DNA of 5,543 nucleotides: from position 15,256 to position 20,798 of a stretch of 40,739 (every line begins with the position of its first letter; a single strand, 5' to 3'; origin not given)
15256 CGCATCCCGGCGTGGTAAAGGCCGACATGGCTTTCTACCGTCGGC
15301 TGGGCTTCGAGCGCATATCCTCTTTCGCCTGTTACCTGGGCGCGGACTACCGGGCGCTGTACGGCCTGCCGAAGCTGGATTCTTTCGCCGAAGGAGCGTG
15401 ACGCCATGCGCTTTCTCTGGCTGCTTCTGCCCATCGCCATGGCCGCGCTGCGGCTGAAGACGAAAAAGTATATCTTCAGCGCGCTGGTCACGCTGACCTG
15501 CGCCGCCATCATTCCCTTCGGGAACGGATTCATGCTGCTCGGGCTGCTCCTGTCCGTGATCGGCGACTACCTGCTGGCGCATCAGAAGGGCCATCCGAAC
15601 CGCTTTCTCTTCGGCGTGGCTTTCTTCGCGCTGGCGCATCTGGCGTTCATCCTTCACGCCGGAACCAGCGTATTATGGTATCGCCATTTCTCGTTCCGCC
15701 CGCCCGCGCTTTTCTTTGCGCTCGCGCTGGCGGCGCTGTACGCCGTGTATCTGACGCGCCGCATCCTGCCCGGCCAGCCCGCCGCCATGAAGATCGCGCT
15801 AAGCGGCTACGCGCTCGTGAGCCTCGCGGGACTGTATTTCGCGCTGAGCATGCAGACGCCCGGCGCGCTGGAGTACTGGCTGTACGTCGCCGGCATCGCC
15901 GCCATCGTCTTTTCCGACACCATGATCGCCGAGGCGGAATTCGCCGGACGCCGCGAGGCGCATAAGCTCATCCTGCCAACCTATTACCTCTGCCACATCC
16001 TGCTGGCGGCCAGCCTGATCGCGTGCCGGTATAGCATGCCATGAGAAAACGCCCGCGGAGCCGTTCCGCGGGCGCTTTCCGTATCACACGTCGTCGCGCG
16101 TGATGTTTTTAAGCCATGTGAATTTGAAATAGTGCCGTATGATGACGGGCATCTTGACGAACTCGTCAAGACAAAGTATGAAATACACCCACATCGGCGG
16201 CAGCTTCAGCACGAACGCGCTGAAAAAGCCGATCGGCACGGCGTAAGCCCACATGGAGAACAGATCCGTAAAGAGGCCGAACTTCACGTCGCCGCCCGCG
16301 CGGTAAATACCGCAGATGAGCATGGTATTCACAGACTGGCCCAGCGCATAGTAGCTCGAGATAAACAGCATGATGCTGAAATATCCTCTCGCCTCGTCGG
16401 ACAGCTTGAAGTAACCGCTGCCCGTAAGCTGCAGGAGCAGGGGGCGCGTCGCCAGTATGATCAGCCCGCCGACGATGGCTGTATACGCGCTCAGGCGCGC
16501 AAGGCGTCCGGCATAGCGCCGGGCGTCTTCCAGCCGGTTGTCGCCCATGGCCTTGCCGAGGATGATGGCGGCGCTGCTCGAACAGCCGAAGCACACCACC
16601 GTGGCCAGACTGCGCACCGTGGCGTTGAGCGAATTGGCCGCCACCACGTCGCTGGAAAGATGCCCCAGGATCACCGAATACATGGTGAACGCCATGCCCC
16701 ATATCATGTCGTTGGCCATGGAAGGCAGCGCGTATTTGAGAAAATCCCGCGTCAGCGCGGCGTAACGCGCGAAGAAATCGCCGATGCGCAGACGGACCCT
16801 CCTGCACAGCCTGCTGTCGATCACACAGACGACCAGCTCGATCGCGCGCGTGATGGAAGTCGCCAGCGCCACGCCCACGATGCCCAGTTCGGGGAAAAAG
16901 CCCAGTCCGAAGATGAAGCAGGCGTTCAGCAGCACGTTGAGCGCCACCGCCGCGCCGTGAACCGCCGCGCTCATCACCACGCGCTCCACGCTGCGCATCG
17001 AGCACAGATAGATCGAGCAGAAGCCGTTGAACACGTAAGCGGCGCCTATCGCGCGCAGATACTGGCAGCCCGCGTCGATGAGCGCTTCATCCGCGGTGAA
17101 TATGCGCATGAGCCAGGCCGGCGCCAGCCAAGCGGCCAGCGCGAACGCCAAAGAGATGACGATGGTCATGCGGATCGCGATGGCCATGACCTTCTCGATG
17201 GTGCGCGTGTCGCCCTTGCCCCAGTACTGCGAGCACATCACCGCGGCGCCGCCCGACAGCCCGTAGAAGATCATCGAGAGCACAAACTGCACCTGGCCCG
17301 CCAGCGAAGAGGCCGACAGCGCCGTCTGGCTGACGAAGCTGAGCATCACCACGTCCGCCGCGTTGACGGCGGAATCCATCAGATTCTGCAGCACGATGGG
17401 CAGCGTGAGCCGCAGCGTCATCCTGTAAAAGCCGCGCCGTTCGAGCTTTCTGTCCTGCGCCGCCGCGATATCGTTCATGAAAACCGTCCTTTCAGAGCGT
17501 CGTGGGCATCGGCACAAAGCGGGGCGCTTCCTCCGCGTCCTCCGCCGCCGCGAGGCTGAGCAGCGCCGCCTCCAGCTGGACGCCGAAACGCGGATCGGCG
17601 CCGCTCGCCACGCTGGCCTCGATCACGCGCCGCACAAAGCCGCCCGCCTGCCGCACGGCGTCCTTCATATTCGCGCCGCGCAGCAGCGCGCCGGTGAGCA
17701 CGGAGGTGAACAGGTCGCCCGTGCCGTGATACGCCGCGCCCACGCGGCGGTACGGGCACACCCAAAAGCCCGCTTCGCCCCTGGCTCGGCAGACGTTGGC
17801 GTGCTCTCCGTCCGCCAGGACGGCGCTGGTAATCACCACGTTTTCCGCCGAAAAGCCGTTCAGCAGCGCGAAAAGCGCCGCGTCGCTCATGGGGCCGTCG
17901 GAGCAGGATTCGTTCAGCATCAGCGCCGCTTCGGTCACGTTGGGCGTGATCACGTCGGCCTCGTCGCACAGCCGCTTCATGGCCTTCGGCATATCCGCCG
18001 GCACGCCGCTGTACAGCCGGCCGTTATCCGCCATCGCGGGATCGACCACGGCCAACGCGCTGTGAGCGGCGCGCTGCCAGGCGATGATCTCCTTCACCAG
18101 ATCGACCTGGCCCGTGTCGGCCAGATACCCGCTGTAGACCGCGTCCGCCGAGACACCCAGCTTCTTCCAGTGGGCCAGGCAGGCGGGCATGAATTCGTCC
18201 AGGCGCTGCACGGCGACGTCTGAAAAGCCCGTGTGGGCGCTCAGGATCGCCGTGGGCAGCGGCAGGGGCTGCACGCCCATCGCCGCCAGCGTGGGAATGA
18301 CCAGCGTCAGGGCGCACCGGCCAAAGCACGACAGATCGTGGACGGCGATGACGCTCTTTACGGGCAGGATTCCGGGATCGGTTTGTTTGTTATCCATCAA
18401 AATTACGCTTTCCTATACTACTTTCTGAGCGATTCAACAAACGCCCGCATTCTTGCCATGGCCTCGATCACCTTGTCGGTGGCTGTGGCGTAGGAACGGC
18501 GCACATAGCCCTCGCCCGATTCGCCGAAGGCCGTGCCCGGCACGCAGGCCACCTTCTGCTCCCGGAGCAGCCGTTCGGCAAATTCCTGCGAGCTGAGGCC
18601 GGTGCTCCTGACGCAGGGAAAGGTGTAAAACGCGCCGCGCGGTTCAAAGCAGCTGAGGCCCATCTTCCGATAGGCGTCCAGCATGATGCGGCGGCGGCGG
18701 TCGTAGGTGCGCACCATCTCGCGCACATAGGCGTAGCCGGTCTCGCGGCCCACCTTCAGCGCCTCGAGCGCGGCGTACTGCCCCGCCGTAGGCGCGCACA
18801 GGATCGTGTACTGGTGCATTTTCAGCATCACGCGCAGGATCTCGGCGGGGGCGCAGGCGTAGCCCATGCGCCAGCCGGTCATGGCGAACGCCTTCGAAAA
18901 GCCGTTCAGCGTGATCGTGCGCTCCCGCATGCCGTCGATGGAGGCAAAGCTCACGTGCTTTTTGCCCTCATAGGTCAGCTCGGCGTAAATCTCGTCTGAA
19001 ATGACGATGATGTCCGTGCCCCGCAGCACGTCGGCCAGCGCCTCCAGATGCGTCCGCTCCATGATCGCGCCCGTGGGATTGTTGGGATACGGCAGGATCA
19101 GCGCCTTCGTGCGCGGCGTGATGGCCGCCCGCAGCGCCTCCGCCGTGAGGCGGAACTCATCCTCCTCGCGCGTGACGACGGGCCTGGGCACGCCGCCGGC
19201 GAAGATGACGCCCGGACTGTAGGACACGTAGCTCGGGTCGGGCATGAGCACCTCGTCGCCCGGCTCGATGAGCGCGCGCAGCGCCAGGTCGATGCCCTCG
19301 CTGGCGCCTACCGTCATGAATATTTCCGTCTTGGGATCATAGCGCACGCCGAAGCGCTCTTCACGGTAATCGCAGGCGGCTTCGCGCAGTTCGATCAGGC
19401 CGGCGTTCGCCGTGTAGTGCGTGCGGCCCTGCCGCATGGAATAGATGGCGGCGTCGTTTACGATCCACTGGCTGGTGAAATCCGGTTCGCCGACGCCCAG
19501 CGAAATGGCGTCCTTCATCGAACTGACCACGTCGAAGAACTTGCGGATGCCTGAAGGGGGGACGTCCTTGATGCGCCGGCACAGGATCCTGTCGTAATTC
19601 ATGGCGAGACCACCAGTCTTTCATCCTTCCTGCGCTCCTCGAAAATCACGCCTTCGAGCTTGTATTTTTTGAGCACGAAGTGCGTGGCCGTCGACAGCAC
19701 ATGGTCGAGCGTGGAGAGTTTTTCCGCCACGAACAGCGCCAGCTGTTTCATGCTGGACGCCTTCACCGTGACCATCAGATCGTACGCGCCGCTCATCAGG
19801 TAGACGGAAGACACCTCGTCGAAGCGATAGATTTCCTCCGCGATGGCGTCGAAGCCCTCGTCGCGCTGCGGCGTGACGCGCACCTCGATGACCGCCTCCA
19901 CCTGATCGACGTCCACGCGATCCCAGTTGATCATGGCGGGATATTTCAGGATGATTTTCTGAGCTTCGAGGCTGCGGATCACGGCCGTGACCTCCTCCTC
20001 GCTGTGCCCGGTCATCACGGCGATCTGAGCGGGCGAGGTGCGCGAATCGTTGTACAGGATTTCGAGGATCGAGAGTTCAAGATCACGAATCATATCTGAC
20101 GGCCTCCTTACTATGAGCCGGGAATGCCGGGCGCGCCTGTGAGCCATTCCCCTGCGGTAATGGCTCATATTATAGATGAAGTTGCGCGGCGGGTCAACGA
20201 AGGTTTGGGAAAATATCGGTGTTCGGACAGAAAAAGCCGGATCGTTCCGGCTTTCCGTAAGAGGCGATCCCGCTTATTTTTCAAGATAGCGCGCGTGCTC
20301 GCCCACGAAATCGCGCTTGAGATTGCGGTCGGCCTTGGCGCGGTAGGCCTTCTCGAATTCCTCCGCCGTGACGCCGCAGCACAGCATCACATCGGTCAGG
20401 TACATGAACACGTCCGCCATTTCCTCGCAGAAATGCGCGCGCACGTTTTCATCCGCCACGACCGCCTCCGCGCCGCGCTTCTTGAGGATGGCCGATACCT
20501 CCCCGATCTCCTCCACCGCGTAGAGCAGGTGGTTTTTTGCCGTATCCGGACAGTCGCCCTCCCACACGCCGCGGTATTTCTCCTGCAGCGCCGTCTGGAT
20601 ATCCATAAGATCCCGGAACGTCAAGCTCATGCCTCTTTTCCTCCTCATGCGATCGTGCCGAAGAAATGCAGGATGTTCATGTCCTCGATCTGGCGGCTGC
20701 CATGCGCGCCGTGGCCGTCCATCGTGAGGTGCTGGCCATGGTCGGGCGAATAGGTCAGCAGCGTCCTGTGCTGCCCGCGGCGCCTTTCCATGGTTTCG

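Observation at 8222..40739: No 5' half of sigG and no mobile-element cargo in the 32 kb to the right of the recombinase, so simple excision looks unlikely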

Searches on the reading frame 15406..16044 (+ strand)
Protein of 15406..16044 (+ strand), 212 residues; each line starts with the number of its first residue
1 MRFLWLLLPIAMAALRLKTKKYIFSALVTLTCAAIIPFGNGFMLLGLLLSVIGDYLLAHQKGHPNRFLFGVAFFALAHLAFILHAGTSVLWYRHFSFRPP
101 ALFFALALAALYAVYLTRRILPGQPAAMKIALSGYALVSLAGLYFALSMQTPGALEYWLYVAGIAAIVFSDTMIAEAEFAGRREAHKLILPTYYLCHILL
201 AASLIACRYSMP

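Call 21: search_protein_families(library=pfam, max_evalue=0.00001, proteins=[window:15406-16044:+])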
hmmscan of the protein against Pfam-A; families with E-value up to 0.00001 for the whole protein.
window:15406-16044:+ (212 aa): 1 family
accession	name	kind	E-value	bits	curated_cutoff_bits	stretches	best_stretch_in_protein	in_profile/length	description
PF07947.19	YhhN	-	1.5e-20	74.1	25.6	1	34-204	21-182/182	YhhN family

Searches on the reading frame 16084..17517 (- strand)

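Call 21: search_protein_families(library=pfam, max_evalue=0.00001, proteins=[window:16084-17517:-])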
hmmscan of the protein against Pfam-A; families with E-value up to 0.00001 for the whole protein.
window:16084-17517:- (477 aa): 1 family
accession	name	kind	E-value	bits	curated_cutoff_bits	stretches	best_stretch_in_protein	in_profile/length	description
PF01554.23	MatE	-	2.9e-37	128.3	24.9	2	40-198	1-159/161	MatE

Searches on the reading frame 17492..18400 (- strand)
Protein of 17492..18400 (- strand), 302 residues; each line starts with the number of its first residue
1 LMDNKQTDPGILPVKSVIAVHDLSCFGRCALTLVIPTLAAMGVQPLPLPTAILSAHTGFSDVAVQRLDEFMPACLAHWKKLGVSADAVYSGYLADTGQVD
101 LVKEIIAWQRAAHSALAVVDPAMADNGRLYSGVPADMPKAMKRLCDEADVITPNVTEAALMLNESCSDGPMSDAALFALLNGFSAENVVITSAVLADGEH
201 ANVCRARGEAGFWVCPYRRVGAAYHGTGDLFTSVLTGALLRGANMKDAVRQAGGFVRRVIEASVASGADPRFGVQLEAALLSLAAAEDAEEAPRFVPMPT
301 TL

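Call 21: search_protein_families(library=pfam, max_evalue=0.00001, proteins=[window:17492-18400:-])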
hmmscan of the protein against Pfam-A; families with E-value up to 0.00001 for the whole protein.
window:17492-18400:- (302 aa): 2 families
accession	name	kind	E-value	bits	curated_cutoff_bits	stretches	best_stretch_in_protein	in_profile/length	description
PF08543.17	Phos_pyr_kin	-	2.3e-22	80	27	1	36-267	13-239/246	Phosphomethylpyrimidine kinase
PF00294.29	PfkB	-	4.5e-07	29.9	25.8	1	93-252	139-282/302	pfkB family carbohydrate kinase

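Call 107: search_protein_families(library=ncbifam, max_evalue=0.00001, proteins=[window:17492-18400:-])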
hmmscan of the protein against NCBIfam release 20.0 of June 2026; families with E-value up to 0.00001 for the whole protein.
window:17492-18400:- (302 aa): 11 families
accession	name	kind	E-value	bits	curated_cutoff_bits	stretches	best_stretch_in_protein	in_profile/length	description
NF005491.0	PRK07105.1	equivalog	1.2e-75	254.5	231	1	13-285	4-279/286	pyridoxamine kinase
NF006034.0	PRK08176.1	equivalog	5.4e-24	84.9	342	1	16-264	17-268/283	pyridoxine/pyridoxal/pyridoxamine kinase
NF004398.0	PRK05756.1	equivalog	2.8e-20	72.8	292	1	16-269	4-263/287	pyridoxal kinase PdxY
TIGR00097.1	HMP-P_kinase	equivalog_domain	1.3e-16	60.6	204.95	1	83-267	66-245/254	bifunctional hydroxymethylpyrimidine kinase/phosphomethylpyrimidine kinase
TIGR00687.1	pyridox_kin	equivalog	4.1e-16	59.2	144.5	1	39-287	27-279/288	pyridoxal kinase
NF011301.0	PRK14713.1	equivalog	5.2e-14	51.9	512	1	38-263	45-265/534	bifunctional hydroxymethylpyrimidine kinase/phosphomethylpyrimidine kinase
NF007070.0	PRK09517.1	equivalog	2.8e-11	42.5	761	1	82-270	308-496/755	multifunctional thiamine-phosphate pyrophosphorylase/synthase/phosphomethylpyrimidine kinase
NF006346.0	PRK08573.1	equivalog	2.7e-09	36.3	528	1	34-267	24-251/450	bifunctional hydroxymethylpyrimidine kinase/phosphomethylpyrimidine kinase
NF009259.0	PRK12616.1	equivalog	4.8e-08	32.9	390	1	82-264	72-251/270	bifunctional hydroxymethylpyrimidine kinase/phosphomethylpyrimidine kinase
NF009078.0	PRK12413.1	equivalog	1.2e-07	31.6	225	1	99-265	82-245/253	bifunctional hydroxymethylpyrimidine kinase/phosphomethylpyrimidine kinase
NF009077.0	PRK12412.1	equivalog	2.3e-07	30.4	385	1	82-263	72-249/274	pyridoxine/pyridoxal/pyridoxamine kinase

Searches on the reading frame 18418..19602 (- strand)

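Call 21: search_protein_families(library=pfam, max_evalue=0.00001, proteins=[window:18418-19602:-])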
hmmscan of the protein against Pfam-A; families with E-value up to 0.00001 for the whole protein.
window:18418-19602:- (394 aa): 2 families
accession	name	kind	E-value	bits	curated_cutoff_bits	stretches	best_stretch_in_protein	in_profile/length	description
PF00155.27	Aminotran_1_2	-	4.1e-71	240.5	19.7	1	31-383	2-358/361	Aminotransferase class I and II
PF01041.23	DegT_DnrJ_EryC1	-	2e-09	37.6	19.8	1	99-221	47-164/360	DegT/DnrJ/EryC1/StrS aminotransferase family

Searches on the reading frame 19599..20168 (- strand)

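Call 21: search_protein_families(library=pfam, max_evalue=0.00001, proteins=[window:19599-20168:-])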
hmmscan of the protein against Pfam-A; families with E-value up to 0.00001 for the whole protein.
window:19599-20168:- (189 aa): 2 families
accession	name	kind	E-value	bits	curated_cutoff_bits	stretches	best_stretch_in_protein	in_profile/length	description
PF01037.27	AsnC_trans_reg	-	4.8e-18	65.3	25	1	94-167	1-72/73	Lrp/AsnC ligand binding domain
PF13412.12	HTH_24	-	2.6e-06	27.4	21.9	1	29-73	3-47/48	Winged helix-turn-helix DNA-binding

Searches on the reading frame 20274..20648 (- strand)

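Call 21: search_protein_families(library=pfam, max_evalue=0.00001, proteins=[window:20274-20648:-])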
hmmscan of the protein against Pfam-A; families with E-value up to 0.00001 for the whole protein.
window:20274-20648:- (124 aa): 0 families

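Call 60: search_protein_families(library=pfam, max_evalue=1, proteins=[window:20274-20648:-])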
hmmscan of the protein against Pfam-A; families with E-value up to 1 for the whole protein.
window:20274-20648:- (124 aa): 4 families
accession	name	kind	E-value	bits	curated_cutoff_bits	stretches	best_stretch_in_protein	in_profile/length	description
PF04447.17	dATP-dGTP_PPHyd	-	0.0046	17.6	23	1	70-114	35-79/97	dATP/dGTP pyrophosphohydrolase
PF03819.22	MazG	-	0.0059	17.3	22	1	37-85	3-41/74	MazG nucleotide pyrophosphohydrolase domain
PF07742.17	BTG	-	0.076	13.1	23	1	17-77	34-94/117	BTG family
PF08761.16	dUTPase_2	-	0.13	13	22.9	1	75-112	120-157/162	dUTPase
